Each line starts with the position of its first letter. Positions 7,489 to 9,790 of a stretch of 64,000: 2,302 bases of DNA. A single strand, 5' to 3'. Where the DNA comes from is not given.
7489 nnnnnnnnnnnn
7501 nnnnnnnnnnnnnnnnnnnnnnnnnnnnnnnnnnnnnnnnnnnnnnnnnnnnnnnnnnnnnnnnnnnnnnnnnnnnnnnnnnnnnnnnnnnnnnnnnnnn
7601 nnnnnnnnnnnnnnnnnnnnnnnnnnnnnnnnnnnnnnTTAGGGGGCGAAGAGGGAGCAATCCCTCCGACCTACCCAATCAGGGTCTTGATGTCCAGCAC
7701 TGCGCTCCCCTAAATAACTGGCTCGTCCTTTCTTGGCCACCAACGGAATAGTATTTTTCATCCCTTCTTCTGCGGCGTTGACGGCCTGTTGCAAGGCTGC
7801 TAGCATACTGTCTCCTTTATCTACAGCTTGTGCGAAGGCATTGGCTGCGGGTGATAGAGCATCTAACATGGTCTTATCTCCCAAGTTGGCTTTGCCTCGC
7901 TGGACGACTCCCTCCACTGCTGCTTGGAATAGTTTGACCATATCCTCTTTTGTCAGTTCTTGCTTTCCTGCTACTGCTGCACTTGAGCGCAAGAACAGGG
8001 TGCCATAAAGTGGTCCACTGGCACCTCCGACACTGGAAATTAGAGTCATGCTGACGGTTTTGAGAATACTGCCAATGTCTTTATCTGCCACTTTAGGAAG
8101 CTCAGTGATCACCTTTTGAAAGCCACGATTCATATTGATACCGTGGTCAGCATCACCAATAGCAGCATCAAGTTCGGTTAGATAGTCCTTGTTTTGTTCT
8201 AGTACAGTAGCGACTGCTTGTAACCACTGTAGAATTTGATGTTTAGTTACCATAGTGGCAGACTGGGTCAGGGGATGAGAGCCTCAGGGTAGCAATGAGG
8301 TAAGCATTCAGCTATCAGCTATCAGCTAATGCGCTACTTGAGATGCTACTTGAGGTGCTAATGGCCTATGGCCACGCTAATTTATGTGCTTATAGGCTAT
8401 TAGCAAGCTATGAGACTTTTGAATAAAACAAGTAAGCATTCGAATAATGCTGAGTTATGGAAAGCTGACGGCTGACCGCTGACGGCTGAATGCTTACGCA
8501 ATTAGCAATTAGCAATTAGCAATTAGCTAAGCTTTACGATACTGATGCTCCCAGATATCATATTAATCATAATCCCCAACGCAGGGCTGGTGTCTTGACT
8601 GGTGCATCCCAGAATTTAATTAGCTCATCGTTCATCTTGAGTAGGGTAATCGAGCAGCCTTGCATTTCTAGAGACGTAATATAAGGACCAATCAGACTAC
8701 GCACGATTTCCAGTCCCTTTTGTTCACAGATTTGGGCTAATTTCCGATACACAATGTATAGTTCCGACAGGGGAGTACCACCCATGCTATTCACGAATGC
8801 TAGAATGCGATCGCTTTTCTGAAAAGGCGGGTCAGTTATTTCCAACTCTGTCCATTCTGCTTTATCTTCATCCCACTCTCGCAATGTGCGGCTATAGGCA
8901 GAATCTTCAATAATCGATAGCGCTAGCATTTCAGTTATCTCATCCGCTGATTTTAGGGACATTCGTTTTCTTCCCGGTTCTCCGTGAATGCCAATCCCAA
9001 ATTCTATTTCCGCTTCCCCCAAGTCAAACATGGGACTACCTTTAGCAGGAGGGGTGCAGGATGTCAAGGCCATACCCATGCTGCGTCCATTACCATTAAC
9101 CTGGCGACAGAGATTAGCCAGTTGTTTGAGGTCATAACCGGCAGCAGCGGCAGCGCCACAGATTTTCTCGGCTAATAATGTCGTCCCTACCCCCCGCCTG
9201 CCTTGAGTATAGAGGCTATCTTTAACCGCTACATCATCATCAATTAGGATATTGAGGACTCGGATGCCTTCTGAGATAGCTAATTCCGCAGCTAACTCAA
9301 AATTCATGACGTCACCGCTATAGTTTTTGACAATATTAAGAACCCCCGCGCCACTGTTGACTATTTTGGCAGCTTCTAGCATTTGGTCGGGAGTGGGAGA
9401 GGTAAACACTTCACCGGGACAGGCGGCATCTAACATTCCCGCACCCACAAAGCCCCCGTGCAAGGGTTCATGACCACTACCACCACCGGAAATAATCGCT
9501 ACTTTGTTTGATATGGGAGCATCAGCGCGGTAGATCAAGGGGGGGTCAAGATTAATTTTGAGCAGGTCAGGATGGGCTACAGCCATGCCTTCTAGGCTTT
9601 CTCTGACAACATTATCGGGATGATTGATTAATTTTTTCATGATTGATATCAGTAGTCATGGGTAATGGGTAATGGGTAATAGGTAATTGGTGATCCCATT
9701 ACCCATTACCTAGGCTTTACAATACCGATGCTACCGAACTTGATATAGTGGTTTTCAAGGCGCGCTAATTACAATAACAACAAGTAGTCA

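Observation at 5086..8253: Group II intron inserted antisense into the last codons of dhaL, with its own RT ORF frameshifted at an A7 run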

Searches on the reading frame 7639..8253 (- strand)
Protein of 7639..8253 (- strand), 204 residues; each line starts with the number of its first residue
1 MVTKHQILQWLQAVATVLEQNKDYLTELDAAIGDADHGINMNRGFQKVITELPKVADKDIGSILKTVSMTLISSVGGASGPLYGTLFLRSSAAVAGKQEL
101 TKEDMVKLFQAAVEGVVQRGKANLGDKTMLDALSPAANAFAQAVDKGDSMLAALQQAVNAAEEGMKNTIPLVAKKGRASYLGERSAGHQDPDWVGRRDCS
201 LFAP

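Call 4: search_protein_families(library=pfam, proteins=[window:7639-8253:-], max_evalue=0.01)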
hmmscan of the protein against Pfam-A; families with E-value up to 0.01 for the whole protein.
window:7639-8253:- (204 aa): 1 family
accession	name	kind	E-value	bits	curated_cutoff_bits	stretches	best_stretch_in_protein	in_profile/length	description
PF02734.22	Dak2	-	8.6e-55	185.7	27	1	31-191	1-160/174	DAK2 domain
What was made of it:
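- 7680..8253 (-): dhaL 5' part: codons 1-191 plus the first base of Gly192. Dak2 profile positions 1-160 of 174 (call 4).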

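Call 6: find_homologous_proteins(query=window:7639-8253:-, max_evalue=1e-20)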
Query window:7639-8253:- (204 aa): 8000 proteins with E <= 1e-20 among 8000 candidates; the best 120 are listed.
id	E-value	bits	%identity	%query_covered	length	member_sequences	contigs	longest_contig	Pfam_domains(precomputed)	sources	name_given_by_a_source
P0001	9.7e-113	392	97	93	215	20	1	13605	PF02734.23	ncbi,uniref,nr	ncbi:dihydroxyacetone kinase subunit DhaL [Moorena sp. SIO3I6]|uniref:dihydroxyacetone kinase subuni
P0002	9.5e-98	344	86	94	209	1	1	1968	PF02734.23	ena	-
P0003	1.4e-97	343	86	94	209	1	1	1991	PF02734.23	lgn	-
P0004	6.9e-97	341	85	94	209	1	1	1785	PF02734.23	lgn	-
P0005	7.0e-97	341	84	94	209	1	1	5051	PF02734.23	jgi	-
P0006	1.1e-96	340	86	94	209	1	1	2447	PF02734.23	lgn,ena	-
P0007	1.2e-96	340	84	94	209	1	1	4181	PF02734.23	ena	-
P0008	1.6e-96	340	84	94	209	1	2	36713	PF02734.23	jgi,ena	-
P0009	2.2e-96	339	85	94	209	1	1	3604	PF02734.23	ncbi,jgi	jgi:dihydroxyacetone kinase-like protein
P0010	2.6e-96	339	84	94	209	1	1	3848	PF02734.23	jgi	-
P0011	3.3e-96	339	84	94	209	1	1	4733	PF02734.23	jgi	-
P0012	3.5e-96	338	86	94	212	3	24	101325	PF02734.23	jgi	jgi:phosphoenolpyruvate---glycerone phosphotransferase subunit DhaL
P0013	3.5e-96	338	85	94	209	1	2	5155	PF02734.23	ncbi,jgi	jgi:dihydroxyacetone kinase-like protein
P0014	3.9e-96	338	84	94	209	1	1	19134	PF02734.23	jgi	jgi:dihydroxyacetone kinase-like protein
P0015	4.7e-96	338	84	94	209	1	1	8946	PF02734.23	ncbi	-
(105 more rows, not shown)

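Call 10: find_encoding_contigs(protein=P0001, flank=4000, max_places=4)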
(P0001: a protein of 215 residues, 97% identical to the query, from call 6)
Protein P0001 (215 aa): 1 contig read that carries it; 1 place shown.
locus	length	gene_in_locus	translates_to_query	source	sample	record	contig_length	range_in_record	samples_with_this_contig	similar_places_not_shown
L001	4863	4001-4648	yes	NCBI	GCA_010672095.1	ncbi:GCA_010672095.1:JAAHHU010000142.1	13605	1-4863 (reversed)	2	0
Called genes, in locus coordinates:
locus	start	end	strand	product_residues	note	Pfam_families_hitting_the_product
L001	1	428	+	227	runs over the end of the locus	PF05724:TPMT, PF13489:Methyltransf_23, PF03848:TehB (faint), PF13649:Methyltransf_25, PF13847:Methyltransf_31, PF08241:Methyltransf_11, PF08242:Methyltransf_12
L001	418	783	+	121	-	PF09585:Lin0512_fam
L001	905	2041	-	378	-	PF00491:Arginase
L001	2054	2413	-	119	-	PF00036:EF-hand_1, PF13202:EF-hand_5 (weak), PF13405:EF-hand_6, PF13499:EF-hand_7, PF13499:EF-hand_7 (weak), PF00036:EF-hand_1 (weak), PF13202:EF-hand_5 (weak), PF13405:EF-hand_6 (weak), +3 more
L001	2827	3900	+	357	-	PF02733:Dak1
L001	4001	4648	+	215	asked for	PF02734:Dak2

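Call 26: list_cluster_members(proteins=[P0153, window:7639-8253:-, window:6873-7565:+, window:8567-9640:-])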
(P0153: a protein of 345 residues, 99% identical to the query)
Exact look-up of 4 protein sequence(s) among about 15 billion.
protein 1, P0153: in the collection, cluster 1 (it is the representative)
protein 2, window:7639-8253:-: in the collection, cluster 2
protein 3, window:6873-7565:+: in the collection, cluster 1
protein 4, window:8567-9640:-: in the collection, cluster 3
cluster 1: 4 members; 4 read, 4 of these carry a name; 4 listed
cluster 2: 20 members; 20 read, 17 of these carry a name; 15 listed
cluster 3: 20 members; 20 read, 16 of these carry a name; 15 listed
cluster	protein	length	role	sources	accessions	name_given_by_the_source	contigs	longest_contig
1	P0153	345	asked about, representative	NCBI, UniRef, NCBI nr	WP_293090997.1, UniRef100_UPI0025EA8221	reverse transcriptase domain-containing protein [Moorena sp. SIOASIH] | reverse transcriptase domain-containing protein n=1 Tax=Moorena sp. SIOASIH TaxID=2607817 ...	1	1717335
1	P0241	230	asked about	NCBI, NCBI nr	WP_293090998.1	group II intron maturase-specific domain-containing protein [Moorena sp. SIOASIH]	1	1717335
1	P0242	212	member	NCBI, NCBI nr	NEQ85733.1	MAG: hypothetical protein F6K26_38205 [Moorea sp. SIO2I5] | hypothetical protein [Moorena sp. SIO2I5]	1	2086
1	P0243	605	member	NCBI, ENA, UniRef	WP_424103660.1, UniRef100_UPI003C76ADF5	group II intron reverse transcriptase/maturase [Moorena producens] | group II intron reverse transcriptase/maturase n=2 Tax=Moorena TaxID=1155738 ...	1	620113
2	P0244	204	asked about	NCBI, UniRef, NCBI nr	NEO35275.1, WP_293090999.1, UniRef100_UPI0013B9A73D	MAG: dihydroxyacetone kinase subunit L [Moorea sp. SIOASIH] | dihydroxyacetone kinase subunit DhaL n=1 Tax=Moorena sp. SIOASIH TaxID=2607817 ... | dihydroxyacetone kinase subunit DhaL [Moorena sp. SIOASIH]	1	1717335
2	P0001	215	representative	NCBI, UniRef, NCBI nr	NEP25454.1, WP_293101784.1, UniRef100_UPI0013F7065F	dihydroxyacetone kinase subunit DhaL [Moorena sp. SIO3I6] | dihydroxyacetone kinase subunit DhaL n=1 Tax=Moorena sp. SIO3I6 TaxID=2607831 ...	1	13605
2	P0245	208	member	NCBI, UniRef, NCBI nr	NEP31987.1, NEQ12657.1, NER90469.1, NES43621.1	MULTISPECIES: dihydroxyacetone kinase subunit DhaL [unclassified Moorena] | dihydroxyacetone kinase subunit DhaL n=1 Tax=unclassified Moorena TaxID=2683338 ...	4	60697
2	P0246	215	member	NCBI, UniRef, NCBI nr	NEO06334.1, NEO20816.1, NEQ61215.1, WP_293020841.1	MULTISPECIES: dihydroxyacetone kinase subunit DhaL [unclassified Moorena] | dihydroxyacetone kinase subunit DhaL n=1 Tax=unclassified Moorena TaxID=2683338 ...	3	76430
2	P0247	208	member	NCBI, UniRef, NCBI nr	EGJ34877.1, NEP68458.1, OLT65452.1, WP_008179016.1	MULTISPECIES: dihydroxyacetone kinase subunit DhaL [Moorena] | Dihydroxyacetone kinase, phosphoprotein-dependent, L subunit n=1 Tax=Moorena producens 3L ...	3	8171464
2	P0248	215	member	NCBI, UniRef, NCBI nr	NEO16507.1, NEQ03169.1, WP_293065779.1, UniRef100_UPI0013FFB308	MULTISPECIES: dihydroxyacetone kinase subunit DhaL [unclassified Moorena] | dihydroxyacetone kinase subunit DhaL n=1 Tax=unclassified Moorena TaxID=2683338 ...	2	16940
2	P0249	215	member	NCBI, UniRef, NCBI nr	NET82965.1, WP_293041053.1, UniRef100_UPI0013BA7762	MAG: dihydroxyacetone kinase ADP-binding subunit DhaL [Moorea sp. SIO1F2] | dihydroxyacetone kinase subunit DhaL n=1 Tax=Moorena sp. SIO1F2 TaxID=2607819 ... | dihydroxyacetone kinase subunit DhaL [Moorena sp. SIO1F2]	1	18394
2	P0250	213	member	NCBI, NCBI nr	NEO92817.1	MAG: dihydroxyacetone kinase subunit L [Moorea sp. SIO3G5] | dihydroxyacetone kinase subunit L [Moorena sp. SIO3G5]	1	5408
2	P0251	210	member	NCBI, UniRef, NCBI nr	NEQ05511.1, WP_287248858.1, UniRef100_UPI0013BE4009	MAG: dihydroxyacetone kinase ADP-binding subunit DhaL [Moorea sp. SIO4E2] | dihydroxyacetone kinase subunit DhaL n=1 Tax=Moorena sp. SIO4E2 TaxID=2607826 ... | dihydroxyacetone kinase subunit DhaL [Moorena sp. SIO4E2]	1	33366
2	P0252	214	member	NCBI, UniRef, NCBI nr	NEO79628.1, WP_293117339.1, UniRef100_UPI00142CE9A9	dihydroxyacetone kinase subunit DhaL [Moorena sp. SIO4G3] | dihydroxyacetone kinase subunit DhaL n=1 Tax=Moorena sp. SIO4G3 TaxID=2607821 ...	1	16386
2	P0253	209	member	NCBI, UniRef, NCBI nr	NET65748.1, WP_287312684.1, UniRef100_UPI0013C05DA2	MAG: dihydroxyacetone kinase ADP-binding subunit DhaL [Moorea sp. SIO1G6] | dihydroxyacetone kinase subunit DhaL n=1 Tax=Moorena sp. SIO1G6 TaxID=2607840 ... | dihydroxyacetone kinase subunit DhaL [Moorena sp. SIO1G6]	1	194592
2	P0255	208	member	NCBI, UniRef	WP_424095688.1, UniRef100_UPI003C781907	dihydroxyacetone kinase subunit DhaL [Moorena producens] | dihydroxyacetone kinase subunit DhaL n=1 Tax=Moorena producens TaxID=1155739 ...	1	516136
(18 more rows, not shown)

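Call 27: find_encoding_contigs(protein=P0243, flank=4000, max_places=6)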
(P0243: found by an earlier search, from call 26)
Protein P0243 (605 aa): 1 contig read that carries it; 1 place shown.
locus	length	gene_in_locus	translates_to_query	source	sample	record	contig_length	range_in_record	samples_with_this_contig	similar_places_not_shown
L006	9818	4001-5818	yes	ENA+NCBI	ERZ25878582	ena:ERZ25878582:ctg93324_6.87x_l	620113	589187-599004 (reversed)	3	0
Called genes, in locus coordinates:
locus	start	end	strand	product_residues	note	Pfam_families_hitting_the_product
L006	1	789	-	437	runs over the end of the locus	PF00072:Response_reg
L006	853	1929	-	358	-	PF14239:RRXRR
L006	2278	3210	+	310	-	PF01584:CheW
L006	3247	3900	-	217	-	-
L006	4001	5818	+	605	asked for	PF13655:RVT_N, PF00078:RVT_1, PF08388:GIIM, PF01844:HNH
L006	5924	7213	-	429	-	PF01385:OrfB_IS605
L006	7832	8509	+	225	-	PF00072:Response_reg, PF00486:Trans_reg_C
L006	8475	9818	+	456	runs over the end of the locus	PF00512:HisKA, PF02518:HATPase_c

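Call 28: find_encoding_contigs(protein=P0242, flank=3000, max_places=4)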
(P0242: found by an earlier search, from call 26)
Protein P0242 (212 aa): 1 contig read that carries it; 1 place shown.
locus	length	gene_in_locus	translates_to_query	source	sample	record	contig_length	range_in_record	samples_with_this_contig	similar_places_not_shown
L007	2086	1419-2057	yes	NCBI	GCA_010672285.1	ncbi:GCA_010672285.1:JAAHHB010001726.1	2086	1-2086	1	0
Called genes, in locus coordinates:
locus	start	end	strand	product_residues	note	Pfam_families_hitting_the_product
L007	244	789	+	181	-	PF13384:HTH_23 (weak), PF13565:HTH_32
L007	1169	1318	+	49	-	-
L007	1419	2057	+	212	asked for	PF08388:GIIM, PF01844:HNH (weak)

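Call 36: search_solved_structures(query=P0243, max_evalue=1e-10)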
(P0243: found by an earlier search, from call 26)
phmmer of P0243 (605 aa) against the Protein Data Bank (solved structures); distinct sequences matched with E-value up to 1e-10: 7.
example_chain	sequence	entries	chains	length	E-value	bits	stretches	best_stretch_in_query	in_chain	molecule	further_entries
6me0_C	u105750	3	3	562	3.9e-123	415.2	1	7-571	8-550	Maturase reverse transcriptase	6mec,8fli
5g2x_C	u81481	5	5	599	1.9e-47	165.2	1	36-260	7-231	GROUP II INTRON-ENCODED PROTEIN LTRA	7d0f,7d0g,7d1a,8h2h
7uim_D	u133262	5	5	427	3.1e-38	134.8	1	78-434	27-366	Group II intron reverse transcriptase/maturase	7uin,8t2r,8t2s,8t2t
5hhj_A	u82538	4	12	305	2.4e-30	108.8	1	78-347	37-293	Retron-type reverse transcriptase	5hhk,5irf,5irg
5hhl_A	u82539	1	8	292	2.3e-29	105.5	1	77-342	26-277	Retron-type reverse transcriptase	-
6ar1_A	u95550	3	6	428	8.9e-29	103.6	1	109-422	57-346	GsI-IIC RT | Trt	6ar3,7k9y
7kft_D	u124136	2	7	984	1.2e-23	86.7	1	109-345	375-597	Cas6-RT-Cas1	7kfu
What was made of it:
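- The closest solved homologue of the intron protein is the T.el4h maturase-RT 6ME0, E 3.9e-123 (call 36).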

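Call 50: search_solved_structures(query=P0255, max_evalue=1e-10, show_alignments=2)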
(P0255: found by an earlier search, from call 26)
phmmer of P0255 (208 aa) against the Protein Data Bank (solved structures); distinct sequences matched with E-value up to 1e-10: 5.
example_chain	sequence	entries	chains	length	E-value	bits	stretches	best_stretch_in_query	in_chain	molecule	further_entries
2btd_A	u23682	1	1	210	9.3e-64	217.9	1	3-203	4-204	PTS-DEPENDENT DIHYDROXYACETONE KINASE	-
3pnl_B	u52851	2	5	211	9.7e-64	217.8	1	3-203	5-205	PTS-dependent dihydroxyacetone kinase, ADP-binding subunit dhaL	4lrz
3cr3_A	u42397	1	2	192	4.6e-39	137.4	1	5-208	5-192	PTS-dependent dihydroxyacetone kinase, ADP-binding subunit dhaL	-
1un9_A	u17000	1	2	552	9.4e-13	51.6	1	12-206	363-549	DIHYDROXYACETONE KINASE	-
1un8_A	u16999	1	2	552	1.4e-12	51.1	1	12-206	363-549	DIHYDROXYACETONE KINASE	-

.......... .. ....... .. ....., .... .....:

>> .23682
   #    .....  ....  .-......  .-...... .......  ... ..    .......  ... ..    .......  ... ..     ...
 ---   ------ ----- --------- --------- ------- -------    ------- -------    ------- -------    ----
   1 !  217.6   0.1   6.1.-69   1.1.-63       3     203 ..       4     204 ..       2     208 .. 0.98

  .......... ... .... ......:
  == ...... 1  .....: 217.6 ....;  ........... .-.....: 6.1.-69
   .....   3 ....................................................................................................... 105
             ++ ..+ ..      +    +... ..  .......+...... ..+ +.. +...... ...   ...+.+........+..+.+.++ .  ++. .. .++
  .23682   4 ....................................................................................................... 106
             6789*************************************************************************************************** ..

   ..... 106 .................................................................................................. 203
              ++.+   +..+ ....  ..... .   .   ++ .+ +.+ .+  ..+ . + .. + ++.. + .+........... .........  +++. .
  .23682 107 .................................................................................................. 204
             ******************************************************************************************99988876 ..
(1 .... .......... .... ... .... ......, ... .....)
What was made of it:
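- On DhaL (ADP-binding subunit of dihydroxyacetone kinase, Dak2 fold): The segment aligns with solved E. coli DhaL 2BTD (call 50).
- The segment aligns with the solved E. coli DhaL 2BTD (call 50).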

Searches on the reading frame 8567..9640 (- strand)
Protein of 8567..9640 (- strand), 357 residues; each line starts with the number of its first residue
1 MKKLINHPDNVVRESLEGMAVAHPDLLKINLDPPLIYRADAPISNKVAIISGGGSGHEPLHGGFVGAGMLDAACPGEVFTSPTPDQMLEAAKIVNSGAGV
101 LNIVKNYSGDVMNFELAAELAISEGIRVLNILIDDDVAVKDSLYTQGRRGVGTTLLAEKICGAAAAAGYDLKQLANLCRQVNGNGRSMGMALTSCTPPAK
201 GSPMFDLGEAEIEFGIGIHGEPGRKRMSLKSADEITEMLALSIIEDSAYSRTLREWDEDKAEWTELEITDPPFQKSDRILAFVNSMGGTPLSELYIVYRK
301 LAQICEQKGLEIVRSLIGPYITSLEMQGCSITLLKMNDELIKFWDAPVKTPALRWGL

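Call 4: search_protein_families(library=pfam, proteins=[window:8567-9640:-], max_evalue=0.01)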
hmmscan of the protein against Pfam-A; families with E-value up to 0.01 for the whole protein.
window:8567-9640:- (357 aa): 1 family
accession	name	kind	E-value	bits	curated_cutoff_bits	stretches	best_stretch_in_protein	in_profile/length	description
PF02733.22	Dak1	-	8.8e-125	416.2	31.4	1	17-352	1-313/313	Dak1 domain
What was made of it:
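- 8567..9640 (-): dhaK (Dak1), the intact upstream partner gene. Pfam Dak1, E 8.8e-125 (call 4).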
